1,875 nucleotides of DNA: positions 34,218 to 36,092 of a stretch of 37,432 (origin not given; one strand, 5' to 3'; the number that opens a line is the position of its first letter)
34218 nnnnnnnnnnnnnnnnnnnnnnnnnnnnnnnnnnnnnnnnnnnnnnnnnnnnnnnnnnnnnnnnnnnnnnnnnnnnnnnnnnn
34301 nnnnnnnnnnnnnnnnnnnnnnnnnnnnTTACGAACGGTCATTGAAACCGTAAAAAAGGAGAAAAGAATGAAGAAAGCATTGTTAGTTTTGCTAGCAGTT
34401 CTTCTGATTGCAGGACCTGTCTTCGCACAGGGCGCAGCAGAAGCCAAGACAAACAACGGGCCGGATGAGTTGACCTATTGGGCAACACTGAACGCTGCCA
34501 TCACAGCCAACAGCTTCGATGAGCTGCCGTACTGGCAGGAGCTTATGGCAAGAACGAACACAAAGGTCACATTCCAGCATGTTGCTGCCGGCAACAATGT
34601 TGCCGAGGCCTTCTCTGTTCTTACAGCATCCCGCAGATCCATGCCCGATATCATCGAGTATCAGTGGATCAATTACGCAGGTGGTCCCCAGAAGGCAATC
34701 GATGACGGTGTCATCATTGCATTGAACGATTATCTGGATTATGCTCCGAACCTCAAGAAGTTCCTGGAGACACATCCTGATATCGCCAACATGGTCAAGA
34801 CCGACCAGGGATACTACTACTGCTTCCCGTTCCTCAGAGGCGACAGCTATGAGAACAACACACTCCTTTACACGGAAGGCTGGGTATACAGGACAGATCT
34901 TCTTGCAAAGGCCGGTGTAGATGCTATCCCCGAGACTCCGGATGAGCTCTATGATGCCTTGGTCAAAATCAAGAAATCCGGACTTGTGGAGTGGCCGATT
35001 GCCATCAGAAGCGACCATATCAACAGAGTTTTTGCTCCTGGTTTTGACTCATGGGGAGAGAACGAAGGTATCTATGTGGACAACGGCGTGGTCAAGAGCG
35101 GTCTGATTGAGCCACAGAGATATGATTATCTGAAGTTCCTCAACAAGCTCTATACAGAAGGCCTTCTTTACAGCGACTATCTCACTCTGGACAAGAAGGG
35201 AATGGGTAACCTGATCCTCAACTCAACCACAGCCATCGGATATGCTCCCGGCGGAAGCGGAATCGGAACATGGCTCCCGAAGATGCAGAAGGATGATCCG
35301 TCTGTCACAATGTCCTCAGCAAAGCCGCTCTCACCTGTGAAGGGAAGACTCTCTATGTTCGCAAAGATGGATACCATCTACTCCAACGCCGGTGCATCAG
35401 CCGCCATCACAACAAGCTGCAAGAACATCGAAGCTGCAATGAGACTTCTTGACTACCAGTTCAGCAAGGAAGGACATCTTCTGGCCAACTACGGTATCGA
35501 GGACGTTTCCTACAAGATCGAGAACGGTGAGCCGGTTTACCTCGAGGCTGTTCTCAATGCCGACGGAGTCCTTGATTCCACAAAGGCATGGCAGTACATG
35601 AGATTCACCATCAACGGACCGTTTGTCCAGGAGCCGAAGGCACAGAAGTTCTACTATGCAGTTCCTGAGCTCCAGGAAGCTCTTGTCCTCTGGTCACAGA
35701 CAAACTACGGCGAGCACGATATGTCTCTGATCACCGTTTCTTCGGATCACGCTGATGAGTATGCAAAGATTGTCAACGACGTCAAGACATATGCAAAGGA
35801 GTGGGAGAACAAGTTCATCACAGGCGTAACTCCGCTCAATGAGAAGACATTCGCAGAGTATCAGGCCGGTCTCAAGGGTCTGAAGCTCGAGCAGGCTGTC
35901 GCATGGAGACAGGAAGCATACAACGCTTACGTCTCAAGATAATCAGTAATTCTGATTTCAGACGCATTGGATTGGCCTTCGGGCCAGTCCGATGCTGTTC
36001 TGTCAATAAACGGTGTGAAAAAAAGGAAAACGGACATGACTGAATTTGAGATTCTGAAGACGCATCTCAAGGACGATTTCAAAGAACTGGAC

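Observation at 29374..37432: Sugar importer operon with three embedded redox/isomerase-fold enzymes followed by a cytoplasmic heparinase II/III-like protein: candidate non-hydrolytic glycan or glycoside processing system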

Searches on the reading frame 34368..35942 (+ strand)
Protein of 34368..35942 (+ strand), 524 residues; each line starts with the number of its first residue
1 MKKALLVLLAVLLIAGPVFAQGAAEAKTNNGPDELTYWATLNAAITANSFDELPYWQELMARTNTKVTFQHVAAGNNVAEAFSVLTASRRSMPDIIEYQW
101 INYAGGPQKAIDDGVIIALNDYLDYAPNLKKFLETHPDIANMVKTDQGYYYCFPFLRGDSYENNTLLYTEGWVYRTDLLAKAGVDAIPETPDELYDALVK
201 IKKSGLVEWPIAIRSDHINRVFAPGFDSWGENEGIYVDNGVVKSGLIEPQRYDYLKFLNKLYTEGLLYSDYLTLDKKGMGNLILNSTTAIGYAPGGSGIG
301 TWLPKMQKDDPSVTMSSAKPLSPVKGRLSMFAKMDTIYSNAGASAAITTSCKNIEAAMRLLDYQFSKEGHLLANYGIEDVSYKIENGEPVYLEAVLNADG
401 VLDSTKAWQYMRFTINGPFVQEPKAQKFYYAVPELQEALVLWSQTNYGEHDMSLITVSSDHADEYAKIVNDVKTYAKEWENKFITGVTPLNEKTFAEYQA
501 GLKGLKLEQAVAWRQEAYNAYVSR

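Call 7: search_protein_families(library=pfam, proteins=[window:34368-35942:+], max_evalue=0.01)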
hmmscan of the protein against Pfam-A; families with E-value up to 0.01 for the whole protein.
window:34368-35942:+ (524 aa): 1 family
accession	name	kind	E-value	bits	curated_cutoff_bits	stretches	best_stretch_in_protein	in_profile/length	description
PF01547.30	SBP_bac_1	-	3.8e-14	53.8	26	1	53-369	7-305/307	Bacterial extracellular solute-binding protein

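Call 8: search_protein_families(library=ncbifam, proteins=[window:34368-35942:+], max_evalue=0.01)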
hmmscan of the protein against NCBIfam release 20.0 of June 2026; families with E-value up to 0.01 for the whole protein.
window:34368-35942:+ (524 aa): 0 families

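Call 11: find_encoding_contigs(protein=window:34368-35942:+, flank=10000, max_places=6)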
Protein window:34368-35942:+ (524 aa): 1 contig read that carries it; 1 place shown.
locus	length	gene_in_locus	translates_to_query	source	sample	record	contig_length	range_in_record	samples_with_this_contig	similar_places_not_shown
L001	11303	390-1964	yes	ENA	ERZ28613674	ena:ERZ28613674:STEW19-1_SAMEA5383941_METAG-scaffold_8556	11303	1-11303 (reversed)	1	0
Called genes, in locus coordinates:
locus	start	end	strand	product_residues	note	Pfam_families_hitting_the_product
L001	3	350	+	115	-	?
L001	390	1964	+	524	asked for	PF01547:SBP_bac_1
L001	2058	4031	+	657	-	PF16889:Hepar_II_III_N, PF07940:Hepar_II_III_C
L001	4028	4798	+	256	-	PF01261:AP_endonuc_2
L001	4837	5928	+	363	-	PF01408:GFO_IDH_MocA, PF02894:GFO_IDH_MocA_C, PF22725:GFO_IDH_MocA_C3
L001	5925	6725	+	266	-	PF20434:BD-FAE, PF00326:Peptidase_S9, PF07859:Abhydrolase_3, PF20434:BD-FAE (weak)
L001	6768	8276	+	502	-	-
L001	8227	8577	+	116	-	-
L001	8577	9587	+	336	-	PF01408:GFO_IDH_MocA, PF02894:GFO_IDH_MocA_C, PF22725:GFO_IDH_MocA_C3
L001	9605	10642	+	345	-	PF02615:Ldh_2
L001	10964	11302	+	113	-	?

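Call 21: search_protein_families(library=pfam, proteins=[L001:2058-4031:+, L001:4028-4798:+, L001:4837-5928:+, L001:5925-6725:+, L001:6768-8276:+, L001:8227-8577:+, L001:8577-9587:+, L001:9605-10642:+], max_evalue=0.01)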
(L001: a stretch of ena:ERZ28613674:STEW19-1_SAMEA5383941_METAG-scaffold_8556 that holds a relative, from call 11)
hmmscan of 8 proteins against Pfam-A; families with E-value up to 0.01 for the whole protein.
L001:2058-4031:+ (657 aa): 2 families
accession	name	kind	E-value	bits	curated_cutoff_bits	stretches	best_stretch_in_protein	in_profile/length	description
PF16889.11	Hepar_II_III_N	-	4.7e-54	184.4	22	1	20-319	28-319/340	Heparinase II/III N-terminus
PF07940.18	Hepar_II_III_C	-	2.1e-22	80.3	24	1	382-608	12-223/237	Heparinase II/III-like, C-terminal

L001:4028-4798:+ (256 aa): 1 family
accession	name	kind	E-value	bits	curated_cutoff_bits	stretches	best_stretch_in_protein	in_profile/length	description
PF01261.30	AP_endonuc_2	-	9.8e-29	101.2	31.1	1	14-250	3-248/249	Xylose isomerase-like TIM barrel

L001:4837-5928:+ (363 aa): 4 families
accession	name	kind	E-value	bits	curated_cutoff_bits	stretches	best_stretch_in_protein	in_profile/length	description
PF22725.1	GFO_IDH_MocA_C3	-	1.8e-29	102.7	27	1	121-245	1-123/124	GFO/IDH/MocA C-terminal domain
PF02894.22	GFO_IDH_MocA_C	-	1.8e-24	87.2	22.9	1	125-338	1-218/218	Oxidoreductase family, C-terminal alpha/beta domain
PF01408.29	GFO_IDH_MocA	-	4.6e-10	40.7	24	1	13-112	22-119/120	Oxidoreductase family, NAD-binding Rossmann fold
PF22685.1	Gal80p_C-like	-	0.0012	19.5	29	0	119-197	1-80/152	Gal80p, C-terminal domain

L001:5925-6725:+ (266 aa): 7 families
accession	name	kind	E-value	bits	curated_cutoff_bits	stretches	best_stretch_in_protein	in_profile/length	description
PF20434.5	BD-FAE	-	2.1e-20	73.6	26.8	2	33-128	16-108/215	BD-FAE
PF00326.27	Peptidase_S9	-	1.8e-14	54.2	22.6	1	77-234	32-194/213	Prolyl oligopeptidase family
PF07859.19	Abhydrolase_3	-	3.6e-12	46.9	25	1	83-229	45-208/210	alpha/beta hydrolase fold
PF01738.24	DLH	-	2.6e-05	24.3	21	0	184-230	143-189/217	Dienelactone hydrolase family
PF00561.26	Abhydrolase_1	-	0.00015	22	25.8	0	33-125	3-85/245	alpha/beta hydrolase fold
PF12146.15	Hydrolase_4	-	0.00018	21.3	27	0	176-229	183-234/239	Serine aminopeptidase, S33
PF00135.34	COesterase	-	0.008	15.6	27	0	92-126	166-200/515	Carboxylesterase family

L001:6768-8276:+ (502 aa): 0 families

L001:8227-8577:+ (116 aa): 2 families
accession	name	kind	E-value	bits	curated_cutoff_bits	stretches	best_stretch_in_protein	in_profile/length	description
PF12833.13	HTH_18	-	4.4e-17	62.6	33.6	1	25-105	1-78/80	Helix-turn-helix domain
PF00165.29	HTH_AraC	-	4.3e-14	52.7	26.6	2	71-104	8-40/42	Bacterial regulatory helix-turn-helix proteins, AraC family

L001:8577-9587:+ (336 aa): 3 families
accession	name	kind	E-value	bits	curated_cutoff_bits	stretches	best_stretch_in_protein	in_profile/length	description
PF01408.29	GFO_IDH_MocA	-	7.3e-26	91.7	24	1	3-117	2-118/120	Oxidoreductase family, NAD-binding Rossmann fold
PF22725.1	GFO_IDH_MocA_C3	-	2.2e-16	60.4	27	1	129-251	3-119/124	GFO/IDH/MocA C-terminal domain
PF02894.22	GFO_IDH_MocA_C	-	3.2e-11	43.9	22.9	1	131-328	1-210/218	Oxidoreductase family, C-terminal alpha/beta domain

L001:9605-10642:+ (345 aa): 1 family
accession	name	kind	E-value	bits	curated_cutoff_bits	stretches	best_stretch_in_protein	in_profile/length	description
PF02615.19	Ldh_2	-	3.7e-96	322.6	38.8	1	4-322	1-325/333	Malate/L-lactate dehydrogenase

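Call 24: search_protein_families(library=ncbifam, proteins=[L001:2058-4031:+, L001:4028-4798:+, L001:4837-5928:+, L001:5925-6725:+, L001:6768-8276:+, L001:8577-9587:+, L001:9605-10642:+], max_evalue=0.001)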
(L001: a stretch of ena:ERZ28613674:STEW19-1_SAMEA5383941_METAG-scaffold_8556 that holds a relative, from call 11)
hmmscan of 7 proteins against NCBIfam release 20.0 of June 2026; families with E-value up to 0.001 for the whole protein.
L001:2058-4031:+ (657 aa): 2 families
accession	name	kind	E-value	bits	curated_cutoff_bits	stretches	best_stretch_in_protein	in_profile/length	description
NF045573.1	Hepsulflyase_CFB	equivalog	2.7e-36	125.1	700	1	52-467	89-471/651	heparin-sulfate lyase HepC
NF045572.1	Hepsulflyase_bctds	equivalog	1.7e-29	103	600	1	64-538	134-580/706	heparin-sulfate lyase HepC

L001:4028-4798:+ (256 aa): 6 families
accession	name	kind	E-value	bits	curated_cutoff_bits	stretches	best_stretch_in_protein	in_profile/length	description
NF041099.2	keto_glucon_epim_IolO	equivalog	1.4e-17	63.9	300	1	106-231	119-245/269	5-keto-L-gluconate epimerase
NF051856.1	PsicseEpim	equivalog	6.7e-17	62.2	300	1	11-231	21-244/287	D-psicose 3-epimerase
TIGR03234.1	OH-pyruv-isom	equivalog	2.7e-12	46.6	353.45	1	72-239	79-247/254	hydroxypyruvate isomerase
NF043033.1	OxoTetrIsom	equivalog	4.3e-12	46.3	325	1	72-233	80-238/251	2-oxo-tetronate isomerase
NF007444.0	PRK09997.1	equivalog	1.8e-05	24.3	465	1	72-234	80-243/258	hydroxypyruvate isomerase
NF007441.0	PRK09989.1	equivalog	3.6e-05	23.7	412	1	72-237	80-246/258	HPr family phosphocarrier protein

L001:4837-5928:+ (363 aa): 8 families
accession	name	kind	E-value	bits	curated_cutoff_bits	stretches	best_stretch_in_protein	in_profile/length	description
TIGR04380.1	myo_inos_iolG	equivalog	8.8e-26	90.5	355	1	2-329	13-323/330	inositol 2-dehydrogenase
NF052479.1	LevoglcsnDh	equivalog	9e-17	60.8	650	1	22-195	41-212/386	levoglucosan dehydrogenase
NF008607.0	PRK11579.1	subfamily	6e-15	55.1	330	1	15-246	28-248/346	oxidoreductase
NF041392.1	XylDh_Gfo6_Halo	equivalog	3.2e-14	52.5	350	1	55-329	82-342/350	D-xylose 1-dehydrogenase Gfo6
NF040723.1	UDP-GlcNAcDh_Arch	equivalog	5.2e-13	49.2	450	1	1-139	11-144/302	UDP-N-acetylglucosamine 3-dehydrogenase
NF052679.1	InsChiInosDhIolG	equivalog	0.00011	21.3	540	1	12-139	23-151/343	bifunctional inositol 2-dehydrogenase/D-chiro-inositol 1-dehydrogenase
NF007574.0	PRK10206.1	equivalog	0.00012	21.3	352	1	19-211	31-211/345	oxidoreductase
NF058561.1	BT_2158_fam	equivalog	0.00085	18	750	0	46-146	85-187/487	glycoside 3-dehydrogenase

L001:5925-6725:+ (266 aa): 9 families
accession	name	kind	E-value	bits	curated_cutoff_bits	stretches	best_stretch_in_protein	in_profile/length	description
NF052620.1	AryltfaseLP1002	equivalog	6.7e-37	127.3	300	1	13-258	16-262/265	lp_1002 family arylesterase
NF041902.1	pecacetest_PaeX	equivalog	9e-32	110.3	550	1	32-233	77-287/318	pectin acetylesterase PaeX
NF042968.1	AcxylEst_AxeA1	equivalog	3.2e-25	88.4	700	1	33-232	51-247/459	acetylxylan esterase AxeA1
NF052354.1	EstLipQMycob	equivalog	1.4e-11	43.7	700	1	22-124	157-253/418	esterase LipQ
NF058653.1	LipP1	equivalog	7.3e-11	41.5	350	1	80-129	115-164/300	LipP1 family hormone-sensitive lipase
NF033149.0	CHL_hydrolase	equivalog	6.1e-08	31.9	500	1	28-129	73-168/310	chloramphenicol hydrolase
NF050058.1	e_dPHAscl_type1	hypoth_equivalog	8.8e-07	28.7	150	1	101-210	96-204/276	extracellular catalytic domain type 1 short-chain-length polyhydroxyalkanoate depolymerase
NF007547.0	PRK10162.1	equivalog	1.4e-05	24.1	389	0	80-135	128-183/321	acetyl esterase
NF058649.1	GTSAG_HSLs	subfamily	0.0008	18.9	380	0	28-126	89-174/312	GTSAG motif subfamily hormone-sensitive lipase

L001:6768-8276:+ (502 aa): 0 families

L001:8577-9587:+ (336 aa): 9 families
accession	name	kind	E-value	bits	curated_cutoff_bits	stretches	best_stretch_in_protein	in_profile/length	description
NF040723.1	UDP-GlcNAcDh_Arch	equivalog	2e-30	106.4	450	1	3-191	2-178/302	UDP-N-acetylglucosamine 3-dehydrogenase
TIGR04380.1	myo_inos_iolG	equivalog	9.5e-25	87.2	355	1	1-246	1-239/330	inositol 2-dehydrogenase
NF052479.1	LevoglcsnDh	equivalog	7.3e-18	64.4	650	1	30-197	40-209/386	levoglucosan dehydrogenase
NF052679.1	InsChiInosDhIolG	equivalog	1.7e-12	47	540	1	2-142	3-148/343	bifunctional inositol 2-dehydrogenase/D-chiro-inositol 1-dehydrogenase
NF041392.1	XylDh_Gfo6_Halo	equivalog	7.7e-12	44.7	350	1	5-143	20-164/350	D-xylose 1-dehydrogenase Gfo6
NF008607.0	PRK11579.1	subfamily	9.8e-11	41.2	330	1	53-185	55-184/346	oxidoreductase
NF007574.0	PRK10206.1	equivalog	6.5e-10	38.6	352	1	45-144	47-148/345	oxidoreductase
NF058561.1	BT_2158_fam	equivalog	1.1e-09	37.5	750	1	2-142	36-177/487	glycoside 3-dehydrogenase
NF058563.1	BT_2159_fam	equivalog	4.9e-06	25.8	650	1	3-142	2-143/350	disaccharide 3-dehydrogenase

L001:9605-10642:+ (345 aa): 5 families
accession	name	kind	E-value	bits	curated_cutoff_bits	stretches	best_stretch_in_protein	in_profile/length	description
NF040650.1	sulfolac_dhydr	equivalog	3e-72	243.6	500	1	3-329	2-329/339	L-sulfolactate dehydrogenase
NF011599.0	PRK15025.1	equivalog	3.3e-61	207.4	356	1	2-318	1-321/349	ureidoglycolate dehydrogenase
TIGR03175.1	AllD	equivalog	6.4e-57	193.2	496.2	1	3-318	2-321/349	ureidoglycolate dehydrogenase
NF007504.0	PRK10098.1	equivalog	6.4e-53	179.7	336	1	4-343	7-351/360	malate/lactate/ureidoglycolate dehydrogenase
NF009750.0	PRK13260.1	equivalog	2.2e-45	155.2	316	1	3-306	2-307/332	3-dehydro-L-gulonate 2-dehydrogenase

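Call 25: search_solved_structures(query=L001:2058-4031:+, max_evalue=0.001)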
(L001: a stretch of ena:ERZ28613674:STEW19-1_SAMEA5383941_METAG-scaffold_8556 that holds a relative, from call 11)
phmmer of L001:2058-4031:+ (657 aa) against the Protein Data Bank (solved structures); distinct sequences matched with E-value up to 0.001: 4.
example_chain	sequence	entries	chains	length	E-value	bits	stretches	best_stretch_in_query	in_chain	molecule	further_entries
4mmi_A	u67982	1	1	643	1.8e-30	108.9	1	49-467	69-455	Heparinase III protein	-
4mmh_A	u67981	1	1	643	1.8e-30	108.9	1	49-467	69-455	Heparinase III protein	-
5jmd_A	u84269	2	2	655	2.2e-28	102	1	65-537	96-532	Heparinase III protein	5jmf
4fnv_A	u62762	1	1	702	2.1e-17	65.7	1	64-533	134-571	Heparinase III protein, heparitin sulfate lyase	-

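Call 33: search_solved_structures(query=L001:4028-4798:+, max_evalue=0.01)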
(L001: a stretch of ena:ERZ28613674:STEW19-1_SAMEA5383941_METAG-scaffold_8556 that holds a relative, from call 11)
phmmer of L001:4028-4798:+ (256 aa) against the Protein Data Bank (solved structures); distinct sequences matched with E-value up to 0.01: 30.
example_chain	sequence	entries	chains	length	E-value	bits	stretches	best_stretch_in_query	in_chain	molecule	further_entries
3kws_A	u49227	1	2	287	1.8e-17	66.7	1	36-233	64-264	Putative sugar isomerase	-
8yeb_A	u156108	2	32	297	2.7e-12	49.7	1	124-251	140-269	Ketose 3-epimerase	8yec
5zfs_A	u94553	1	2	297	2.8e-12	49.7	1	124-251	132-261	D-allulose-3-epimerase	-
7cj4_A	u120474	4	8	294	6.2e-12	48.6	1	122-236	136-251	Epimerase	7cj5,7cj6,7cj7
7cj8_A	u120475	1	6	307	6.8e-12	48.4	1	122-236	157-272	Epimerase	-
7cj9_A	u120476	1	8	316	7.1e-12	48.4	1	122-236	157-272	Epimerase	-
6wn6_A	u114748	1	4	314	1.6e-11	47.2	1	121-234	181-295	3-keto-D-glucoside 4-epimerase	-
3ngf_A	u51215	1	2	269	7.2e-10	41.8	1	74-231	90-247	AP endonuclease, family 2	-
4pgl_A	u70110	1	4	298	7.3e-10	41.8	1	113-251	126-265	D-tagatose 3-epimerase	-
4q7i_A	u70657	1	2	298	2e-09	40.4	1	118-251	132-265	D-tagatose 3-epimerase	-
2zvr_A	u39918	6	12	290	2.4e-09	40.1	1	93-231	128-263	Uncharacterized protein TM_0416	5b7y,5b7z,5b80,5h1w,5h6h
2ou4_A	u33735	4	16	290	2.9e-09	39.8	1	102-251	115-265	D-tagatose 3-epimerase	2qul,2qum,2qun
4xsl_A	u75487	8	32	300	5.6e-09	38.9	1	108-251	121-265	D-tagatose 3-epimerase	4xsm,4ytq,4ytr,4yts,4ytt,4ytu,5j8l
2hk0_A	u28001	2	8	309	7e-09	38.6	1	14-197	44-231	D-PSICOSE 3-EPIMERASE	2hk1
3vyl_A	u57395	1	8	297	7.9e-09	38.4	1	121-238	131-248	L-ribulose 3-epimerase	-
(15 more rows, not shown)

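Call 34: search_solved_structures(query=L001:4837-5928:+, max_evalue=0.0001)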
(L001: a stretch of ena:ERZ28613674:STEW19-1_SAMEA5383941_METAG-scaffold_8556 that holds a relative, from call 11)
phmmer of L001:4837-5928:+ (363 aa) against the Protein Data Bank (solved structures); distinct sequences matched with E-value up to 0.0001: 55.
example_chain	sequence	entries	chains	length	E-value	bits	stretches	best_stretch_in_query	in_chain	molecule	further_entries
8tdi_L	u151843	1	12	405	9.1e-93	314.4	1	17-352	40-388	P2B11 Glucuronide-3-dehydrogenase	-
3q2i_A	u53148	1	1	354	1.9e-29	106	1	3-341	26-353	dehydrogenase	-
3q2k_A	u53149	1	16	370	3e-26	95.4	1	9-341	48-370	oxidoreductase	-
1zh8_A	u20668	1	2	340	2.8e-23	85.7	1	36-259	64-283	oxidoreductase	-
3cea_A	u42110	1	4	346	1.3e-21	80.1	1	2-192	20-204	Myo-inositol 2-dehydrogenase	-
6a3f_A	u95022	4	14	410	1.7e-14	56.7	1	49-194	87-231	Putative dehydrogenase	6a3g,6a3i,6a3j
6jw6_A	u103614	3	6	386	2.8e-14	56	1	15-185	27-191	Dehydrogenase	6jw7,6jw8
1evj_A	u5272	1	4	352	7.2e-14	54.7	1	39-332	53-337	GLUCOSE-FRUCTOSE OXIDOREDUCTASE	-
6o15_A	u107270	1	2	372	8.5e-14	54.4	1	42-250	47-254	Uncharacterized oxidoreductase YjhC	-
1ofg_A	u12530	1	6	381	8.6e-14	54.4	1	23-332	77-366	GLUCOSE-FRUCTOSE OXIDOREDUCTASE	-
1ryd_A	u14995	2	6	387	9.1e-14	54.3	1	23-332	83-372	glucose-fructose oxidoreductase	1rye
3moi_A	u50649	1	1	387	9.1e-14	54.3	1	40-188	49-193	Probable dehydrogenase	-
1h6a_A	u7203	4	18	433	1.3e-13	53.8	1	23-332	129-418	PRECURSOR FORM OF GLUCOSE-FRUCTOSE OXIDOREDUCTASE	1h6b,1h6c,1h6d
6z3b_B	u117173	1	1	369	9.1e-13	51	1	47-248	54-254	Gfo/Idh/MocA family oxidoreductase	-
6z3b_A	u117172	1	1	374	9.5e-13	51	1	47-248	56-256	Gfo/Idh/MocA family oxidoreductase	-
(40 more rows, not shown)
